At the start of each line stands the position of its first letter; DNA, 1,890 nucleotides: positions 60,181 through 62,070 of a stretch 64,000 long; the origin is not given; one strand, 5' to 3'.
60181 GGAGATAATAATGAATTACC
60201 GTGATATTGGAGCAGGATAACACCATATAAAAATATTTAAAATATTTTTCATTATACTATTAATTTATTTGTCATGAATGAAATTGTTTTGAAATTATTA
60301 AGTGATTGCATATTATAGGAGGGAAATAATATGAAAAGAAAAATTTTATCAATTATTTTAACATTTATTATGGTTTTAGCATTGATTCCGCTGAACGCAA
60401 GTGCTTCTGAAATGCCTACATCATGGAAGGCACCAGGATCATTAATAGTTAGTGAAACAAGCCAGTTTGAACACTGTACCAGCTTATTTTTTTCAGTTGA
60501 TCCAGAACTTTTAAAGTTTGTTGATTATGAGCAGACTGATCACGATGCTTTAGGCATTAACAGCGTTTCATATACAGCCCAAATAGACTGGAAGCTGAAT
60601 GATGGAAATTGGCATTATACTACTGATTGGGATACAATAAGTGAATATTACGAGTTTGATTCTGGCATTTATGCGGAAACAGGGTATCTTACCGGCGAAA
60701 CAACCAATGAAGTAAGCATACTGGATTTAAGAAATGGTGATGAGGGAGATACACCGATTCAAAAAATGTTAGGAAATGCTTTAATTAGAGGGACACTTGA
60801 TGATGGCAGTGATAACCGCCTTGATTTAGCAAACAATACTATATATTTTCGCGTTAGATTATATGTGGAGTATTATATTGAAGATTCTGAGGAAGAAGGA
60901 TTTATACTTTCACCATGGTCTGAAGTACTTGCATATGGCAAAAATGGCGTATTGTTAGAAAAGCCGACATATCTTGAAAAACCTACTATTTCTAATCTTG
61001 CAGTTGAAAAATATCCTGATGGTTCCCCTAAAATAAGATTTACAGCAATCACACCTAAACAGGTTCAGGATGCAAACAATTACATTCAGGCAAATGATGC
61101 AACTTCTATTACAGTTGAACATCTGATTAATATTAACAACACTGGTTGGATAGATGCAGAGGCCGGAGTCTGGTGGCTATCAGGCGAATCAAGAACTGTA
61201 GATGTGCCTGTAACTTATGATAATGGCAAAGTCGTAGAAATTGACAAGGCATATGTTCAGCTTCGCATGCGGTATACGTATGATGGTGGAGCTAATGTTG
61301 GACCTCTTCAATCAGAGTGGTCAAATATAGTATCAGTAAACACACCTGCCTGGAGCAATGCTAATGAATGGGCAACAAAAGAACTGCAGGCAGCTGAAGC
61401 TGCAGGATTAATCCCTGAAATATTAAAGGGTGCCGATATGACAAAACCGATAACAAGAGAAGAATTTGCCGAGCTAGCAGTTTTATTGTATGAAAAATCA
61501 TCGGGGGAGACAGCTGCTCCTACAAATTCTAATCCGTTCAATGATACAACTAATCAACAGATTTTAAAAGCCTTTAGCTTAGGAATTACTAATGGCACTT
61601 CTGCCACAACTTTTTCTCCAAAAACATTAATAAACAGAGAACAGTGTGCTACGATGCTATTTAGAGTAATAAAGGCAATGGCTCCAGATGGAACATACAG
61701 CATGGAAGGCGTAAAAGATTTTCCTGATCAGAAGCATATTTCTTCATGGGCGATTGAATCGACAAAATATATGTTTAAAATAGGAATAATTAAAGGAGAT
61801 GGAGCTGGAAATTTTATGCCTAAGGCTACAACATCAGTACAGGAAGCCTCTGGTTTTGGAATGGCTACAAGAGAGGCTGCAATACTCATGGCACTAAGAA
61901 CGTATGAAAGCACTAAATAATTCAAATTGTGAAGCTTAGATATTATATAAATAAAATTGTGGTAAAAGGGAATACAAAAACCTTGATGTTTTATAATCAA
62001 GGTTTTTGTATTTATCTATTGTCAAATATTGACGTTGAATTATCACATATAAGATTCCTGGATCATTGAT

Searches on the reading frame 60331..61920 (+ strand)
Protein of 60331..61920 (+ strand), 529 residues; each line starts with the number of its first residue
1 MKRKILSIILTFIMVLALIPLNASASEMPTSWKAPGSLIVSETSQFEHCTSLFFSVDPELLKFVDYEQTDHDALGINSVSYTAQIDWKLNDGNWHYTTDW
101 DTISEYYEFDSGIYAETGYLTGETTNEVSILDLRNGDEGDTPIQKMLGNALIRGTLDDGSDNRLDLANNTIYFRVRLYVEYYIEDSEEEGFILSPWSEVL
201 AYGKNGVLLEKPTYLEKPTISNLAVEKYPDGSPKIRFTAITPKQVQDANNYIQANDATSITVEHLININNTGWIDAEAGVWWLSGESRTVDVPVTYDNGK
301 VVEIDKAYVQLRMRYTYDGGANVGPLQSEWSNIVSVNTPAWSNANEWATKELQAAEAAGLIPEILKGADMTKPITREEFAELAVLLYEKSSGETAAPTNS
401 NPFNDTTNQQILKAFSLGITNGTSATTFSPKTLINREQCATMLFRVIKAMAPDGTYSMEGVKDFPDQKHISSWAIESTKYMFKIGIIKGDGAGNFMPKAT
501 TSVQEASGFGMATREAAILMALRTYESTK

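Call 81: search_protein_families(library=pfam, proteins=[window:60331-61920:+], max_evalue=0.00001)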
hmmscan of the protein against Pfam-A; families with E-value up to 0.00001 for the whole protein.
window:60331-61920:+ (529 aa): 1 family
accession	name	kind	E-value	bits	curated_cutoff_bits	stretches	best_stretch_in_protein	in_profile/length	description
PF00395.25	SLH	-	6.7e-10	39.2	20.8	0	411-438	15-42/44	S-layer homology domain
